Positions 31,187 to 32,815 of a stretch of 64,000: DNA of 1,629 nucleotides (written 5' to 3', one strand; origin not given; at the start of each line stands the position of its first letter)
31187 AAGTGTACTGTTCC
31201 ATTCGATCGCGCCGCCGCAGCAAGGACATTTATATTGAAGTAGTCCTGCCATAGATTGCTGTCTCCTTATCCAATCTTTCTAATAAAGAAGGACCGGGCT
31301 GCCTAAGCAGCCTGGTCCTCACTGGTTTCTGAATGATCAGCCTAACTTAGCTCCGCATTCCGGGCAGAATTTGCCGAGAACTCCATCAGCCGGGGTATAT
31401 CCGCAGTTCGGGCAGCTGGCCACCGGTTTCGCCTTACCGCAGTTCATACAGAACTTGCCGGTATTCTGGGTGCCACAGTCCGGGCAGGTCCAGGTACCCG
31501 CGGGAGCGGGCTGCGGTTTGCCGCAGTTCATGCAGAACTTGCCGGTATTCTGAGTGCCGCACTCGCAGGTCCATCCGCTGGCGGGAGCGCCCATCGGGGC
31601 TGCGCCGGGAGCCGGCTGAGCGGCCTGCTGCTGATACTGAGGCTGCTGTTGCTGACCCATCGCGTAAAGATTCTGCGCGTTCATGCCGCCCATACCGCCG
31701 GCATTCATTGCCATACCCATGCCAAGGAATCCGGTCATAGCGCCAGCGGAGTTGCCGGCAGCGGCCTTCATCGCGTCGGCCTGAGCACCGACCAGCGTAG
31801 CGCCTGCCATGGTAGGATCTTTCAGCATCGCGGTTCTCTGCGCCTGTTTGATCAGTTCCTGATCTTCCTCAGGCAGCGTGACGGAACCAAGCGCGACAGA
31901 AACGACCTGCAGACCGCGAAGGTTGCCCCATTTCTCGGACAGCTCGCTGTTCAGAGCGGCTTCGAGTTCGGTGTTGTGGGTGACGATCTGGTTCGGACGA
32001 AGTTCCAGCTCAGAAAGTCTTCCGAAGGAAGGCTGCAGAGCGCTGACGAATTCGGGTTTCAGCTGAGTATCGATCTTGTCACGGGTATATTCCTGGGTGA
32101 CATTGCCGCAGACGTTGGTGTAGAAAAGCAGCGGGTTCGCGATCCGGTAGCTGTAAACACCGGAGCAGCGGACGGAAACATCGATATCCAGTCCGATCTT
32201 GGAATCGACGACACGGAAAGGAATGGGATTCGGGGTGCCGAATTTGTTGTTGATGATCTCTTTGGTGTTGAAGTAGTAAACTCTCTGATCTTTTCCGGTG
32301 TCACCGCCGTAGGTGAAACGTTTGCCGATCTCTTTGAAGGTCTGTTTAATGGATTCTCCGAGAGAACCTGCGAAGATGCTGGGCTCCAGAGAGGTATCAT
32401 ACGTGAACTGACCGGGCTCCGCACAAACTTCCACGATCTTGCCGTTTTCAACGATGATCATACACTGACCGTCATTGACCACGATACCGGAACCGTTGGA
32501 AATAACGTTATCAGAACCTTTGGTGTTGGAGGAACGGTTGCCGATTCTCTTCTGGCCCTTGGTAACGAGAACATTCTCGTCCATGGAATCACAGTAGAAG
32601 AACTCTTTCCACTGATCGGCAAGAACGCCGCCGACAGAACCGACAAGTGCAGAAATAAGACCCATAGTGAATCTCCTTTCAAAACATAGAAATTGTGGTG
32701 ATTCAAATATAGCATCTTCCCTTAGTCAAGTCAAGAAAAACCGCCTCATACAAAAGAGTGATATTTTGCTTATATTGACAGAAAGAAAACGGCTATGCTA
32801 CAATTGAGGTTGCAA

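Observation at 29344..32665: TPM-domain / double-zinc-ribbon / SPFH-zinc-ribbon triad (YdjH-YdjG-YdjI-like) without an adjacent PspA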

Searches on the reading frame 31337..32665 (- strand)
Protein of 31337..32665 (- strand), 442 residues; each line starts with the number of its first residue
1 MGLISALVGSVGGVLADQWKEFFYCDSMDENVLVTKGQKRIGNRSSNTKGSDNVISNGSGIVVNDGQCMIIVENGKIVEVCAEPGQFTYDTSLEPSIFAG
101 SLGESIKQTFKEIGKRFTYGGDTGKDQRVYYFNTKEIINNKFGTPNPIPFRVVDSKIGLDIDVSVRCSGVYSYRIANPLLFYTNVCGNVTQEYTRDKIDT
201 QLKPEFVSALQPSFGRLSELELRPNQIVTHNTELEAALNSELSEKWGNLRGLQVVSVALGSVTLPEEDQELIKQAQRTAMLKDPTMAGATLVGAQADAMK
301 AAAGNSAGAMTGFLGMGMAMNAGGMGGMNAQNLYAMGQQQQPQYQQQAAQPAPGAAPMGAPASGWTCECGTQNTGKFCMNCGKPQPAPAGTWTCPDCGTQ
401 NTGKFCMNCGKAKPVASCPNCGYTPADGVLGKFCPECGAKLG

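Call 3: search_protein_families(library=pfam, proteins=[window:31337-32665:-], max_evalue=0.1)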
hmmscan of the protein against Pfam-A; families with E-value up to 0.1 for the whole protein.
window:31337-32665:- (442 aa): 6 families
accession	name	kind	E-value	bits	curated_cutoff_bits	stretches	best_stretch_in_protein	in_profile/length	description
PF13421.11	Band_7_1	-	9.8e-20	71.5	24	1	52-276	8-207/211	SPFH domain-Band 7 family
PF01145.31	Band_7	-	4.1e-07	30.7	23.6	1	62-278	2-161/176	SPFH domain / Band 7 family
PF12773.13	DZR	-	6.8e-06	26.6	27.3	2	394-438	1-45/45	Double zinc ribbon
PF13240.11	Zn_Ribbon_1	-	0.00012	22.2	25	0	432-441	14-23/23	zinc-ribbon domain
PF13248.11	Zn_ribbon_3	-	0.0019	18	27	1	417-441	4-26/26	zinc-ribbon domain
PF00641.23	Zn_ribbon_RanBP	-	0.026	14.2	27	1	388-401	1-14/30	Zn-finger in Ran binding protein and others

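Call 4: search_protein_families(library=ncbifam, proteins=[window:31337-32665:-], max_evalue=0.1)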
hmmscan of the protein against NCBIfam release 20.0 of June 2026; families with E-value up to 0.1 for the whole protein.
window:31337-32665:- (442 aa): 0 families

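Call 7: search_protein_families(library=padloc, proteins=[window:31337-32665:-], max_evalue=0.1)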
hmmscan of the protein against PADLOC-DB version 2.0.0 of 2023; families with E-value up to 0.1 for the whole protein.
window:31337-32665:- (442 aa): 0 families

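Call 14: find_homologous_proteins(query=window:31337-32665:-)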
Query window:31337-32665:- (442 aa): 8000 proteins with E <= 0.001 among 8000 candidates; the best 120 are listed.
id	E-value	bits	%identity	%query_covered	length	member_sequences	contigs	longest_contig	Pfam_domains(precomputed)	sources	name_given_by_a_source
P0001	5.8e-298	1006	99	100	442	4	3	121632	PF01145.32,PF12773.14,PF13421.12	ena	-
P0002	4.7e-290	980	96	100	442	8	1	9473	PF01145.32,PF12773.14,PF13421.12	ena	-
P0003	1.2e-283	959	94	100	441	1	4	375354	PF01145.32,PF12773.14,PF13421.12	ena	-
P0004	1.6e-279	945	93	100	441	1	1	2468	PF01145.32,PF12773.14,PF13421.12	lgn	-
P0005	6.1e-279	943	93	100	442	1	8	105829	PF01145.32,PF12773.14,PF13421.12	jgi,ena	-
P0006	6.5e-279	943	93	100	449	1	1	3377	PF01145.32,PF12773.14,PF13421.12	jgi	-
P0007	2.1e-278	942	92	100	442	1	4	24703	PF01145.32,PF12773.14,PF13421.12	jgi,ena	jgi:membrane protease subunit (stomatin/prohibitin family)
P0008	3.2e-278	941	92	100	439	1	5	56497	PF01145.32,PF12773.14,PF13421.12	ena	-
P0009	1.1e-277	939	91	100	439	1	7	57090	PF01145.32,PF12773.14,PF13421.12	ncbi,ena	-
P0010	6.7e-277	937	91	100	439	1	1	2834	PF01145.32,PF12773.14,PF13421.12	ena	-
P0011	5.6e-255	864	84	100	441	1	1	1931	PF01145.32,PF12773.14,PF13421.12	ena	-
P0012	7.0e-224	762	75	100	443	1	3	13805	PF13240.12,PF01145.32,PF12773.14,PF13421.12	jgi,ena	-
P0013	4.6e-221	753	75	99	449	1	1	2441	PF01145.32,PF13421.12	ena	-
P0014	1.2e-220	751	75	99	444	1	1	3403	PF01145.32,PF13421.12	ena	-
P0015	1.2e-220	751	75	99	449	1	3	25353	PF01145.32,PF13421.12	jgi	-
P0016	1.6e-220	751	75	99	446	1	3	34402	PF13421.12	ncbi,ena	-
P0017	1.6e-220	751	65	99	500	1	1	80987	PF01145.32,PF13421.12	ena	-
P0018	2.1e-220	751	75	99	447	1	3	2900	PF13421.12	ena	-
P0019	6.5e-220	749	73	100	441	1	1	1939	PF13421.12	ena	-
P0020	8.4e-220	749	72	99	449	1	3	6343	PF01145.32,PF13421.12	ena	-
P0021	1.1e-219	748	71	99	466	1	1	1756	PF13421.12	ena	-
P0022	1.7e-219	748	73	100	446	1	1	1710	PF01145.32,PF13421.12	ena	-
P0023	1.9e-219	747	75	99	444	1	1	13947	PF13421.12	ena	-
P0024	2.2e-219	747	73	99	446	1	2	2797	PF13421.12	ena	-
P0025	3.0e-219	747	73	99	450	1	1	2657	PF01145.32,PF13421.12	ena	-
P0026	3.2e-219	747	72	100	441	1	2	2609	PF01145.32,PF13421.12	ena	-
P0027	3.3e-219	747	75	99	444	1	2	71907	PF13421.12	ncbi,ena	-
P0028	3.4e-219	747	72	100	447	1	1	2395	PF01145.32,PF13421.12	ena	-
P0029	4.0e-219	746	75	99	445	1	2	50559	PF01145.32,PF13421.12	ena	-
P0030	4.2e-219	746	73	100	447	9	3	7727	PF01145.32,PF13421.12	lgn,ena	-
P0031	4.4e-219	746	74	100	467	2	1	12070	PF01145.32,PF13421.12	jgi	-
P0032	4.7e-219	746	74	99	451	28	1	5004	PF13421.12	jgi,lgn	-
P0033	5.3e-219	746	72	99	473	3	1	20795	PF01145.32,PF13421.12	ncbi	ncbi:MAG: SPFH domain-containing protein [Candidatus Avispirillum sp.]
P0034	5.6e-219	746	75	99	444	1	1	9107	PF13421.12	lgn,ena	-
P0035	7.9e-219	745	75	99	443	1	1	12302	PF01145.32,PF13421.12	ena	-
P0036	9.7e-219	745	70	99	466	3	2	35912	PF12773.14,PF13421.12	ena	-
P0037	9.9e-219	745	72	100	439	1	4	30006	PF01145.32,PF13421.12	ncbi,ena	-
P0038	1.1e-218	745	74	99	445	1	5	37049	PF01145.32,PF13421.12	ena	-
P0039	1.2e-218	745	70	99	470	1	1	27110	PF13421.12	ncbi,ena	-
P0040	1.3e-218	745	72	100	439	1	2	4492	PF01145.32,PF13421.12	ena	-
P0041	1.3e-218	745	75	99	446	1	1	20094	PF13421.12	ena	-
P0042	1.3e-218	745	72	100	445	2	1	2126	PF01145.32,PF13421.12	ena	-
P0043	1.6e-218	744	74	99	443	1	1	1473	PF01145.32,PF13421.12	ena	-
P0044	1.6e-218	744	74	99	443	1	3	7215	PF01145.32,PF13421.12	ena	-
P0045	1.6e-218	744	74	99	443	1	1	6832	PF01145.32,PF13421.12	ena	-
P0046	1.6e-218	744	74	99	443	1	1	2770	PF01145.32,PF13421.12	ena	-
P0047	1.6e-218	744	74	99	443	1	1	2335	PF01145.32,PF13421.12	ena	-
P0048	2.0e-218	744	74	99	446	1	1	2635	PF13421.12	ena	-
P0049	2.3e-218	744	74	99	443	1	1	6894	PF01145.32,PF13421.12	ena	-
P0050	2.4e-218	744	74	99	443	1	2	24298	PF01145.32,PF13421.12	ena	-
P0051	2.6e-218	744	75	99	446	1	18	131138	PF01145.32,PF13421.12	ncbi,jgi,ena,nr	ncbi:MAG: SPFH domain-containing protein [Lachnospiraceae bacterium]|nr:SPFH domain-containing prote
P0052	2.9e-218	743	74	99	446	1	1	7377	PF01145.32,PF13421.12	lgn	-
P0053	3.7e-218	743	-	-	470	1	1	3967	PF13421.12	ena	-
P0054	4.4e-218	743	74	99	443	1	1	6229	PF01145.32,PF13421.12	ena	-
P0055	4.5e-218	743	-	-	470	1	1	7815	PF13421.12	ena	-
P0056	4.9e-218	743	74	99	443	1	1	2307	PF01145.32,PF13421.12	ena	-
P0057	5.2e-218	743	74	99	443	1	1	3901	PF01145.32,PF13421.12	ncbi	-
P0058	5.9e-218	742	74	99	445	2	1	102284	PF13421.12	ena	-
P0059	6.1e-218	742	73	99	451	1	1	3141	PF13421.12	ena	-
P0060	6.3e-218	742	74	99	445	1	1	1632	PF01145.32,PF13421.12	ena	-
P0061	6.4e-218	742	73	99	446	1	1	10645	PF13421.12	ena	-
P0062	6.8e-218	742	74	99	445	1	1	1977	PF13421.12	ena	-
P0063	6.8e-218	742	75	99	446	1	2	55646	PF01145.32,PF13421.12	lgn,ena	-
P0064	8.6e-218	742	72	100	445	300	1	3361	PF01145.32,PF13421.12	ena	-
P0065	1.0e-217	742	73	99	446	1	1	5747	PF13421.12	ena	-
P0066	1.0e-217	742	74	99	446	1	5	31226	PF13421.12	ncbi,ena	-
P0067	1.2e-217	741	75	100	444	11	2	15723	PF01145.32,PF13421.12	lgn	-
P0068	1.4e-217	741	72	99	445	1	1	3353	PF01145.32,PF13421.12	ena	-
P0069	1.6e-217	741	70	99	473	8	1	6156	PF13421.12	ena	-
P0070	1.6e-217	741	72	99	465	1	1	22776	PF13421.12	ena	-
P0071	1.7e-217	741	73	99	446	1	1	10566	PF13421.12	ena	-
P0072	1.9e-217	741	74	99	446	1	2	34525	PF13421.12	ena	-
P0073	1.9e-217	741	74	99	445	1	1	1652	PF13421.12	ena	-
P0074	2.1e-217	741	74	99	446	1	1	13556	PF13421.12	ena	-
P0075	2.2e-217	741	73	99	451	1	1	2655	PF13421.12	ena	-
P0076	2.3e-217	741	74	99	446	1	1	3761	PF01145.32,PF13421.12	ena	-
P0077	2.4e-217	740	73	99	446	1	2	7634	PF13421.12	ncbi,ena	-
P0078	2.6e-217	740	-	-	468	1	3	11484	PF13421.12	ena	-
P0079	3.8e-217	740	75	99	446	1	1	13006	PF01145.32,PF13421.12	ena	-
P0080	3.9e-217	740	73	99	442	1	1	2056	PF01145.32,PF13421.12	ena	-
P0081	4.7e-217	739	74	99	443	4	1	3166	PF01145.32,PF13421.12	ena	-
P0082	4.9e-217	739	-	-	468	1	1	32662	PF13421.12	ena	-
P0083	5.3e-217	739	74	99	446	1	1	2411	PF13421.12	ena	-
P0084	6.0e-217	739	-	-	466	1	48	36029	PF13421.12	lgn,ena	-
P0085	6.6e-217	739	-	-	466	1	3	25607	PF13421.12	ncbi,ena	-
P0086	7.1e-217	739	72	99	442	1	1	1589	PF01145.32,PF13421.12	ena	-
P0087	7.4e-217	739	72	99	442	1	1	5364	PF01145.32,PF13421.12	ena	-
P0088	7.5e-217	739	75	99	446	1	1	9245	PF01145.32,PF13421.12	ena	-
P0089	7.6e-217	739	73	99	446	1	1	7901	PF13421.12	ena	-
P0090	7.6e-217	739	74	99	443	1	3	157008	PF01145.32,PF13421.12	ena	-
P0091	7.6e-217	739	-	-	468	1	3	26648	PF13421.12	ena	-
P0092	8.8e-217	739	72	99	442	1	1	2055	PF01145.32,PF13421.12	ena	-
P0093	9.4e-217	739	72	100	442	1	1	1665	PF01145.32,PF13421.12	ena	-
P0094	9.6e-217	738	72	99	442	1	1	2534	PF01145.32,PF13421.12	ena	-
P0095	1.0e-216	738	73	99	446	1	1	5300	PF13421.12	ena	-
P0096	1.1e-216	738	70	99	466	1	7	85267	PF13421.12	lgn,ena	-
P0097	1.1e-216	738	-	-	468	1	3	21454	PF13421.12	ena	-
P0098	1.1e-216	738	74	99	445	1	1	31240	PF13421.12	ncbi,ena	-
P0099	1.1e-216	738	70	100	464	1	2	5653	PF01145.32,PF12773.14,PF13421.12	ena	-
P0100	1.2e-216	738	73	99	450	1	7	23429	PF01145.32,PF13421.12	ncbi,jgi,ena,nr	ncbi:MAG: SPFH domain-containing protein [Ruminococcaceae bacterium]|nr:SPFH domain-containing prote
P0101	1.2e-216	738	71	100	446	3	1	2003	PF01145.32,PF12773.14,PF13421.12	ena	-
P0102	1.2e-216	738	-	-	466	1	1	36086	PF13421.12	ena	-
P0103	1.2e-216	738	-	-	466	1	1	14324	PF13421.12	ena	-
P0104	1.4e-216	738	73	99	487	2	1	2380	PF01145.32,PF13421.12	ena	-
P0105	1.5e-216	738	-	-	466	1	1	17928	PF13421.12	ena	-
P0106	1.5e-216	738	-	-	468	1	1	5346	PF13421.12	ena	-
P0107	1.5e-216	738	73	99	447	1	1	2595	PF13421.12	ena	-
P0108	1.8e-216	738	73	99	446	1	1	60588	PF13421.12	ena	-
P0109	1.8e-216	738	74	99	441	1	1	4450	PF01145.32,PF13421.12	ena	-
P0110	1.9e-216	737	71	100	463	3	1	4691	PF13421.12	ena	-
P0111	2.0e-216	737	73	99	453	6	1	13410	PF01145.32,PF13421.12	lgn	-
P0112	2.3e-216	737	70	100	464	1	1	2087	PF01145.32,PF12773.14,PF13421.12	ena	-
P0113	2.4e-216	737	73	99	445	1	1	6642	PF01145.32,PF13421.12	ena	-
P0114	2.4e-216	737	73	99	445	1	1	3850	PF01145.32,PF13421.12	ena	-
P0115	2.6e-216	737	74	99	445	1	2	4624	PF01145.32,PF13421.12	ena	-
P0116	2.8e-216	737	72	99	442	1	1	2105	PF01145.32,PF13421.12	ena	-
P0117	3.0e-216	737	71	99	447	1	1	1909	PF01145.32,PF13421.12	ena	-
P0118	3.0e-216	737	73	99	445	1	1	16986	PF01145.32,PF13421.12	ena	-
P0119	3.1e-216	737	73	99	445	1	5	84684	PF01145.32,PF13421.12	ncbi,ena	-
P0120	3.2e-216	737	72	99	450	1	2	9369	PF01145.32,PF13421.12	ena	-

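Call 15: find_encoding_contigs(protein=P0003, flank=10000, max_places=3)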
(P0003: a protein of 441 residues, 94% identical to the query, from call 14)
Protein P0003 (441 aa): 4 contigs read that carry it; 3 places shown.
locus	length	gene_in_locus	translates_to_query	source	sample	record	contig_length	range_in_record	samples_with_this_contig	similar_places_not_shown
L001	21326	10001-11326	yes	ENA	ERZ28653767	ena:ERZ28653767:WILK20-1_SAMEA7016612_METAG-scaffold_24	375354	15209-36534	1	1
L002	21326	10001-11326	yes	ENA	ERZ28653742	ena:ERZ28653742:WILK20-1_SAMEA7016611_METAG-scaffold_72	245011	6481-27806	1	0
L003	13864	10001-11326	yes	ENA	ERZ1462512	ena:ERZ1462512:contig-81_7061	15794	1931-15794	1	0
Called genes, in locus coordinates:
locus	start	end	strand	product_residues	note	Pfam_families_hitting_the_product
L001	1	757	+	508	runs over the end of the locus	PF13347:MFS_2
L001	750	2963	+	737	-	PF02837:Glyco_hydro_2_N, PF22666:Glyco_hydro_2_N2 (faint), PF00703:Glyco_hydro_2 (weak), PF02836:Glyco_hydro_2_C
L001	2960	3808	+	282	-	PF01261:AP_endonuc_2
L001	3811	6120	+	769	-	PF08531:Bac_rhamnosid_N, PF05592:Bac_rhamnosid, PF17389:Bac_rhamnosid6H, PF17390:Bac_rhamnosid_C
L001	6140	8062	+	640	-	PF04616:Glyco_hydro_43, PF22633:F5_F8_type_C_2 (faint), PF04616:Glyco_hydro_43, PF00754:F5_F8_type_C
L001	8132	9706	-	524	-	PF01676:Metalloenzyme, PF06415:iPGM_N, PF00884:Sulfatase (faint)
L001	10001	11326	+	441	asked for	PF13421:Band_7_1, PF01145:Band_7 (weak), PF12773:DZR (faint)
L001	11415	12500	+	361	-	-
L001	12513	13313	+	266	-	PF04536:TPM_phosphatase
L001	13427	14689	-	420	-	PF00464:SHMT, PF00155:Aminotran_1_2, PF01212:Beta_elim_lyase (faint)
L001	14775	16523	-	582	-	PF00664:ABC_membrane, PF00005:ABC_tran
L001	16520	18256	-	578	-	PF00664:ABC_membrane, PF00005:ABC_tran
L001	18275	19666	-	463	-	PF02900:LigB, PF01871:AMMECR1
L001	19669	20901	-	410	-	PF16491:Peptidase_M48_N, PF05569:Peptidase_M56 (weak), PF01435:Peptidase_M48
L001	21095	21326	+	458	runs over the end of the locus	PF01554:MatE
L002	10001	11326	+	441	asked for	PF13421:Band_7_1, PF01145:Band_7 (weak), PF12773:DZR (faint)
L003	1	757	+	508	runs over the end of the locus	PF13347:MFS_2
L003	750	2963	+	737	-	PF02837:Glyco_hydro_2_N, PF22666:Glyco_hydro_2_N2 (faint), PF00703:Glyco_hydro_2 (weak), PF02836:Glyco_hydro_2_C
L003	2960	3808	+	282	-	PF01261:AP_endonuc_2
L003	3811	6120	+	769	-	PF08531:Bac_rhamnosid_N, PF05592:Bac_rhamnosid, PF17389:Bac_rhamnosid6H, PF17390:Bac_rhamnosid_C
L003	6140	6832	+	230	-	PF04616:Glyco_hydro_43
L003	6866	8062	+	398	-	PF04616:Glyco_hydro_43, PF00754:F5_F8_type_C, PF22633:F5_F8_type_C_2 (faint)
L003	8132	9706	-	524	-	PF01676:Metalloenzyme, PF06415:iPGM_N, PF00884:Sulfatase (faint)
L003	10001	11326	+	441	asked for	PF13421:Band_7_1, PF01145:Band_7 (weak), PF12773:DZR (faint)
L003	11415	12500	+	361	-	-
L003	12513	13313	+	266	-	PF04536:TPM_phosphatase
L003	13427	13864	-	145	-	?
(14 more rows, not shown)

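Call 16: find_encoding_contigs(protein=P0051, flank=10000, max_places=4)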
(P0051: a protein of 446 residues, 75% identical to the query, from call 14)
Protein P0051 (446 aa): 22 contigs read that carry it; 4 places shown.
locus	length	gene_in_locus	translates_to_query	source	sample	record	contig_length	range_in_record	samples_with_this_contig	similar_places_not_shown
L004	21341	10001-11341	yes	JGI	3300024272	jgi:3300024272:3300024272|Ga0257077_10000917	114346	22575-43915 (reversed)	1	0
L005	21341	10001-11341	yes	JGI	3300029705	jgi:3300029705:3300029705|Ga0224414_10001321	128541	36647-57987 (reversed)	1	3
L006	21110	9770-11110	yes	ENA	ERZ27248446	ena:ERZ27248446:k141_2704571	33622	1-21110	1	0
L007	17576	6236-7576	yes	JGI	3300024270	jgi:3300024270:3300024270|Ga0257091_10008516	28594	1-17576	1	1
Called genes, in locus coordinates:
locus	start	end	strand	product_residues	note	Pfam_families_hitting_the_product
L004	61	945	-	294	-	PF01547:SBP_bac_1 (weak), PF13416:SBP_bac_8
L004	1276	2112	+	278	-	PF14471:DUF4428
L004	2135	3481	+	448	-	PF18692:DUF5640 (faint)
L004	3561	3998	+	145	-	-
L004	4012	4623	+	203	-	PF22043:DUF6935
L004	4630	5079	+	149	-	-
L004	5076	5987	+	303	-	-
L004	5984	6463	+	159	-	-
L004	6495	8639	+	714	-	PF13229:Beta_helix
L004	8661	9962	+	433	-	-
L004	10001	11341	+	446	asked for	PF13421:Band_7_1, PF01145:Band_7 (weak)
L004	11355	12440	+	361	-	-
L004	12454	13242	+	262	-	PF04536:TPM_phosphatase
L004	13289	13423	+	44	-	-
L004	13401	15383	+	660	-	PF00270:DEAD (faint), PF04851:ResIII, PF17757:UvrB_inter, PF27431:UvrB_3rd, PF00271:Helicase_C, PF12344:UvrB, PF02151:UVR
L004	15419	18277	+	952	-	PF00005:ABC_tran (faint), PF02463:SMC_N (faint), PF03193:RsgA_GTPase (faint), PF13191:AAA_16 (faint), PF13555:AAA_29 (faint), PF20703:nSTAND1 (faint), PF17760:UvrA_inter, PF17755:UvrA_DNA-bind, +1 more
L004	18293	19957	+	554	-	PF08757:CotH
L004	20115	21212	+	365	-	-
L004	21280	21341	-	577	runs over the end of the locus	-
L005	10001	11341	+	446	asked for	PF13421:Band_7_1, PF01145:Band_7 (weak)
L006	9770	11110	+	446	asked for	PF13421:Band_7_1, PF01145:Band_7 (weak)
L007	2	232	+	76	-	?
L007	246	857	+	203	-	PF22043:DUF6935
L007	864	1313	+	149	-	-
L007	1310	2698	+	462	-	-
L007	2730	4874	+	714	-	PF13229:Beta_helix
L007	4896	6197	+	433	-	-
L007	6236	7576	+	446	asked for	PF13421:Band_7_1, PF01145:Band_7 (weak)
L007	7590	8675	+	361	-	-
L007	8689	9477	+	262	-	PF04536:TPM_phosphatase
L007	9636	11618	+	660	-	PF00270:DEAD (faint), PF04851:ResIII, PF17757:UvrB_inter, PF27431:UvrB_3rd, PF00271:Helicase_C, PF12344:UvrB, PF02151:UVR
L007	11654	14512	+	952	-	PF00005:ABC_tran (faint), PF02463:SMC_N (faint), PF03193:RsgA_GTPase (faint), PF13191:AAA_16 (faint), PF13555:AAA_29 (faint), PF20703:nSTAND1 (faint), PF17760:UvrA_inter, PF17755:UvrA_DNA-bind, +1 more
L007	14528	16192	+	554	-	PF08757:CotH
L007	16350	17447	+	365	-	-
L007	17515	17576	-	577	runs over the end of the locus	-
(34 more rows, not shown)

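Call 47: list_cluster_members(proteins=[window:31337-32665:-, window:30161-31252:-, window:29344-30147:-, window:27957-29219:+, window:32863-34437:+, window:44847-45494:+])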
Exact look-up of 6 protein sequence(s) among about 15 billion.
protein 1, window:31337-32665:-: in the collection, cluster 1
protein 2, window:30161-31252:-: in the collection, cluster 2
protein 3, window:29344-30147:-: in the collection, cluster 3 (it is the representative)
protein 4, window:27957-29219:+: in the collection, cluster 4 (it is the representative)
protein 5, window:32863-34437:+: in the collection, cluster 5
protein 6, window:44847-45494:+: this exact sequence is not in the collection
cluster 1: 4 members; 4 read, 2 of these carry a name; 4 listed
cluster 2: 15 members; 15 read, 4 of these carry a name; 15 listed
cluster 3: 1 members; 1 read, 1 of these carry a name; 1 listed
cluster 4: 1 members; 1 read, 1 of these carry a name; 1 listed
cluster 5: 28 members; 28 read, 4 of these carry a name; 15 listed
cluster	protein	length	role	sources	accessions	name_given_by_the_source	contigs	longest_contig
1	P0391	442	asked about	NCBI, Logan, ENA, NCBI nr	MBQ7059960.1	MAG: SPFH domain-containing protein [Firmicutes bacterium] | SPFH domain-containing protein [Bacillota bacterium]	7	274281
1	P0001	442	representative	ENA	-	-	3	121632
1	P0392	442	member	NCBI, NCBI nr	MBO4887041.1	MAG: SPFH domain-containing protein [Firmicutes bacterium] | SPFH domain-containing protein [Bacillota bacterium]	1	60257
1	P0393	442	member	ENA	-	-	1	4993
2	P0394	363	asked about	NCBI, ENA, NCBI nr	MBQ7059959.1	MAG: hypothetical protein IJM83_11790 [Firmicutes bacterium] | hypothetical protein [Bacillota bacterium]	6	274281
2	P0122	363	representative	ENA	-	-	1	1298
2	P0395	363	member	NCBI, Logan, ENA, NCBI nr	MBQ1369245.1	MAG: hypothetical protein IIY45_14345 [Firmicutes bacterium] | hypothetical protein [Bacillota bacterium]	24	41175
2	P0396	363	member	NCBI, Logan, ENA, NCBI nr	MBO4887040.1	MAG: hypothetical protein J5589_01835 [Firmicutes bacterium] | hypothetical protein [Bacillota bacterium]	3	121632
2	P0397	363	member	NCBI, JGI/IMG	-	DNA-directed RNA polymerase subunit RPC12/RpoP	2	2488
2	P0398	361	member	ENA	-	-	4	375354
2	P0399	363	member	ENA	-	-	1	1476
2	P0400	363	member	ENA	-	-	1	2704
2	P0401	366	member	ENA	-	-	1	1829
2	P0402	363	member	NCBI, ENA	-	-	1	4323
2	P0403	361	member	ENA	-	-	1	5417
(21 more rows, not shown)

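Call 50: search_protein_families(library=pfam, proteins=[L004:8661-9962:+], max_evalue=0.01)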
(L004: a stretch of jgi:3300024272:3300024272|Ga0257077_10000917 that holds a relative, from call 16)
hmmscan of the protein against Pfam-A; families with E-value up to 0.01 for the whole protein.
L004:8661-9962:+ (433 aa): 1 family
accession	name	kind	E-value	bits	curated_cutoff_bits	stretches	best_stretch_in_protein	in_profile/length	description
PF13229.12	Beta_helix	-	0.00032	20.8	25.9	1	173-260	54-138/158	Right handed beta helix region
